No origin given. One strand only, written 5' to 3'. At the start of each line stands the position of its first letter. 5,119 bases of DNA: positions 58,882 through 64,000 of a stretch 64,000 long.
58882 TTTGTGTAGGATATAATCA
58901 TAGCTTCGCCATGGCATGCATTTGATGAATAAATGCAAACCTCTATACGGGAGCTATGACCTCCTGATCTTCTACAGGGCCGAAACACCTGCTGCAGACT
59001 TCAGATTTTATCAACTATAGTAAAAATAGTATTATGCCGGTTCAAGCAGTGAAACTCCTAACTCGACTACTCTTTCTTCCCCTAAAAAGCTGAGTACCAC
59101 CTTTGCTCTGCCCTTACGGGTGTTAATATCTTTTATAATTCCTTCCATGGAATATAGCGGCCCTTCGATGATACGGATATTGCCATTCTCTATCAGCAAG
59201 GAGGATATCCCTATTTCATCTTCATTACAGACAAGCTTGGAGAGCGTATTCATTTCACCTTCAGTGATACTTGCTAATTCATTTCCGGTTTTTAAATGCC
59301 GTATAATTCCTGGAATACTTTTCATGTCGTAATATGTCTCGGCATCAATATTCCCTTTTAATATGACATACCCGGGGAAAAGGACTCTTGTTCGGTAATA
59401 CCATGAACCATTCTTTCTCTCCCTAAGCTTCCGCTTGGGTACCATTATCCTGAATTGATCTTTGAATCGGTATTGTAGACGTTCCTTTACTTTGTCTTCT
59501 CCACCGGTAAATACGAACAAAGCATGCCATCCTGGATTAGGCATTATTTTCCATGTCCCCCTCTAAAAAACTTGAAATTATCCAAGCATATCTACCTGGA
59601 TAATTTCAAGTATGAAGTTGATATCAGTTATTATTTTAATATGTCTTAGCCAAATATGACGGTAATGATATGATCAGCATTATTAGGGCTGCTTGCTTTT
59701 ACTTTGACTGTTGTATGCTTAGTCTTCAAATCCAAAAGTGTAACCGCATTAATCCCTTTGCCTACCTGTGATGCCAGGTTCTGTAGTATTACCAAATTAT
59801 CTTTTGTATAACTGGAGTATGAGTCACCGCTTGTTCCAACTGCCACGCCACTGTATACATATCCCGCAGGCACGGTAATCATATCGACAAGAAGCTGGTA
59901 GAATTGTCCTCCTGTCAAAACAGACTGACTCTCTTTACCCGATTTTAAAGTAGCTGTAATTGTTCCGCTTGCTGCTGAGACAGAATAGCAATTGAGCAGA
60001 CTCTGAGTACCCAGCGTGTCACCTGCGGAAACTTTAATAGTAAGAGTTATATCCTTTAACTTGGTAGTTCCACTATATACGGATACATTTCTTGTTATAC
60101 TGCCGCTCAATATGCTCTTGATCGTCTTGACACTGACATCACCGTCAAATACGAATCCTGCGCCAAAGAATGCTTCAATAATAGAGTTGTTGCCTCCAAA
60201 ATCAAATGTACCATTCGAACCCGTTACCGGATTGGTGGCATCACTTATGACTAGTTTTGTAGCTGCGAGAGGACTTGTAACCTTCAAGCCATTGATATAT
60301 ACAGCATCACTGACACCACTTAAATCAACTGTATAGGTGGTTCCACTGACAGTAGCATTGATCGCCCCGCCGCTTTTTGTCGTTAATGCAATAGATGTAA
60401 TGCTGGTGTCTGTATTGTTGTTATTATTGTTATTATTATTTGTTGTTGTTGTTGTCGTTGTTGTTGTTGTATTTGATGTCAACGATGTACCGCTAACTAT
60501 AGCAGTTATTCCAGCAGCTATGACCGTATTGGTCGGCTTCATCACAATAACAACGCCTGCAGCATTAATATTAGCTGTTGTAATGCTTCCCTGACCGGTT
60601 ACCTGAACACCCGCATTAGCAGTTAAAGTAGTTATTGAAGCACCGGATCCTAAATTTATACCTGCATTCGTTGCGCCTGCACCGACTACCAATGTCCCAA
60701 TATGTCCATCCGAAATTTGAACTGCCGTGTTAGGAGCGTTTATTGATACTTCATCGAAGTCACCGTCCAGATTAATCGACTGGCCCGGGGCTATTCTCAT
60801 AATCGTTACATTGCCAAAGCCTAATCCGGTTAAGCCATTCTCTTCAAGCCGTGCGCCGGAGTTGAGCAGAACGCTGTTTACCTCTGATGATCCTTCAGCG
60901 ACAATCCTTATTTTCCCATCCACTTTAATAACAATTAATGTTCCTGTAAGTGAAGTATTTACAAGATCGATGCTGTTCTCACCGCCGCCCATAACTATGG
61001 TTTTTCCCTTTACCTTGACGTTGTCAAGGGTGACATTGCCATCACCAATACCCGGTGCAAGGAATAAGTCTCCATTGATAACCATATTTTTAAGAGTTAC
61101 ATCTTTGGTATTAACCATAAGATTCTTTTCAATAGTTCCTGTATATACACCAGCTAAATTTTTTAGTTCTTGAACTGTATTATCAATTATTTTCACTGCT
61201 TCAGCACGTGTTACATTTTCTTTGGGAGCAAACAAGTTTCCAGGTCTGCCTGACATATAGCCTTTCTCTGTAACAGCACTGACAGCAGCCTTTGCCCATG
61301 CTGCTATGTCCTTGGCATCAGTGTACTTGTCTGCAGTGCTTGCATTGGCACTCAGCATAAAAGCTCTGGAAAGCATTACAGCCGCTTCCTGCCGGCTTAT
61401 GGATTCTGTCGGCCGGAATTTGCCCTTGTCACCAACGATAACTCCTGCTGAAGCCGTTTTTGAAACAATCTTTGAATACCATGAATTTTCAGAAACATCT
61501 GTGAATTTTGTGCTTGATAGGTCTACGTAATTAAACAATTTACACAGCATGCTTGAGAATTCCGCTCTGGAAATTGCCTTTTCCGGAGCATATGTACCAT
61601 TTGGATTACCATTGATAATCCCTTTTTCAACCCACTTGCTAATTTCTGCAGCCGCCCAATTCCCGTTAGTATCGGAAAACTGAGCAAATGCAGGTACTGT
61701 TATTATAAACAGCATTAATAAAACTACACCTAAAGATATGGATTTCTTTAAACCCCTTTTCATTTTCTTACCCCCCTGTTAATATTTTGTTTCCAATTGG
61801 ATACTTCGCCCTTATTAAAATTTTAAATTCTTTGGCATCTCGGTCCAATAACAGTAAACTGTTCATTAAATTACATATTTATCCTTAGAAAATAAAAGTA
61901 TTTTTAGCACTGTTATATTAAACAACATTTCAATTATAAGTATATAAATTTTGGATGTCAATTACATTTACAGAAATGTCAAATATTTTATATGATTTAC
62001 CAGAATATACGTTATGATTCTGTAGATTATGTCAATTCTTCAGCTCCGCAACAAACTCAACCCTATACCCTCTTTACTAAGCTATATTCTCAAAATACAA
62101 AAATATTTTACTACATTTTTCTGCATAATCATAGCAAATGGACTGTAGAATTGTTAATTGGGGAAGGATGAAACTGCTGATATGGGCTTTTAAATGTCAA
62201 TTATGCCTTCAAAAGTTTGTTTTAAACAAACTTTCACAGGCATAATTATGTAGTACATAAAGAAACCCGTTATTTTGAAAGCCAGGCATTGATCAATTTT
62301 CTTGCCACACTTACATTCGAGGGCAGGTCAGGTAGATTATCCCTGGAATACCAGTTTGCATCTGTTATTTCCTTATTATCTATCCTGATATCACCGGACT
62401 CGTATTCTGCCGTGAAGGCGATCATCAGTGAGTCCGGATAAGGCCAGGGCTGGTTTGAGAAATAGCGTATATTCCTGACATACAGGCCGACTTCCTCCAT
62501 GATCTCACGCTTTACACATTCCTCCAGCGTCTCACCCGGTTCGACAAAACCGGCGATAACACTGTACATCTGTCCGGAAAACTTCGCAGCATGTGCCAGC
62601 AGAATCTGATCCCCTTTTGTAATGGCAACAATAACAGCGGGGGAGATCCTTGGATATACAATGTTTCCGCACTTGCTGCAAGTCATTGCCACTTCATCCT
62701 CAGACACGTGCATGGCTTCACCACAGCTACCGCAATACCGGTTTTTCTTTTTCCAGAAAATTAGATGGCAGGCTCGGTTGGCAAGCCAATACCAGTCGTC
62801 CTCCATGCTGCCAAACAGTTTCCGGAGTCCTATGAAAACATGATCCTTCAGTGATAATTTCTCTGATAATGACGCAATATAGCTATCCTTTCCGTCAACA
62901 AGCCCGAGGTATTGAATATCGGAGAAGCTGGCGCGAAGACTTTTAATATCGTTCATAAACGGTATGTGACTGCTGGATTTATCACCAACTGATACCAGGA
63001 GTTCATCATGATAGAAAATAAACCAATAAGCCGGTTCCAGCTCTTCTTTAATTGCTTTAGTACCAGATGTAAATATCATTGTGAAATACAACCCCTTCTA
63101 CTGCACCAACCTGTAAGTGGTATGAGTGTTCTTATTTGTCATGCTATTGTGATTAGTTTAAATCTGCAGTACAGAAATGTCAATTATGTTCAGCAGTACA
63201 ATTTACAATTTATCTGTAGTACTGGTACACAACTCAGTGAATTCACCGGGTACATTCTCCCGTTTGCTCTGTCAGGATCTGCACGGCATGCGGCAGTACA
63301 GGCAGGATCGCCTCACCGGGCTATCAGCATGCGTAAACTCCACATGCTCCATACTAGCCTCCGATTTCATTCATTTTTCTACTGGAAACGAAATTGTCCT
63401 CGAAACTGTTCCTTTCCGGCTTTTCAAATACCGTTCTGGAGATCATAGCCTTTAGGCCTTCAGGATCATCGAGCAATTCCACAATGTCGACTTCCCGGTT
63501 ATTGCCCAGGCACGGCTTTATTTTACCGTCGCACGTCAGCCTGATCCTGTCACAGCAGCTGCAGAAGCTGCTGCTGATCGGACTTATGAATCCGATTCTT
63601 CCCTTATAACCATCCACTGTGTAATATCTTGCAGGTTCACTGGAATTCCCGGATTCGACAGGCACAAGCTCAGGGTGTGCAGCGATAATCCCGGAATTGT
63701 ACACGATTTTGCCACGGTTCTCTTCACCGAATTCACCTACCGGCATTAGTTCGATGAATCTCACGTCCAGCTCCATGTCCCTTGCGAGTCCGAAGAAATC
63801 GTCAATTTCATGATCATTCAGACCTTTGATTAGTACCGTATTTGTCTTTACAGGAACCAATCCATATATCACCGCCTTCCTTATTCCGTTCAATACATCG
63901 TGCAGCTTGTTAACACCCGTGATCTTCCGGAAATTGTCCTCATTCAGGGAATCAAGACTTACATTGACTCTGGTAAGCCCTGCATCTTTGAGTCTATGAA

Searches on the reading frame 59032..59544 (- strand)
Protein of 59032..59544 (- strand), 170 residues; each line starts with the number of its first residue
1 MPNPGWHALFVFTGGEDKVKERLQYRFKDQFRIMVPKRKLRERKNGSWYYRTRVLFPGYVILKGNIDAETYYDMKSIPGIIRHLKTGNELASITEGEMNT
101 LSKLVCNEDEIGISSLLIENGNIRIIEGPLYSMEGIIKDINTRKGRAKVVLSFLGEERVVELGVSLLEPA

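Call 15: search_protein_families(library=pfam, proteins=[window:59032-59544:-])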
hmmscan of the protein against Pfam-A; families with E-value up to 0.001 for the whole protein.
window:59032-59544:- (170 aa): 1 family
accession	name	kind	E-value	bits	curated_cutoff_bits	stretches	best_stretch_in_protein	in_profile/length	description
PF02357.24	NusG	-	2.5e-13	50.8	22.2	1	6-101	3-92/93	Transcription termination factor nusG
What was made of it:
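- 59032..59544 (-): NusG-paralogue gene at the head of the polysaccharide operon. call 15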

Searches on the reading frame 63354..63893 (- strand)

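Call 15: search_protein_families(library=pfam, proteins=[window:63354-63893:-])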
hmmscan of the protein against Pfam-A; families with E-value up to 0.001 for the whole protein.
window:63354-63893:- (179 aa): 1 family
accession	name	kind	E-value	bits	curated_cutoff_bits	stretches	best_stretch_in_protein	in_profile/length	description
PF06463.18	Mob_synth_C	-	2.3e-31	108.9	37.4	1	43-163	2-127/128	Molybdenum Cofactor Synthesis C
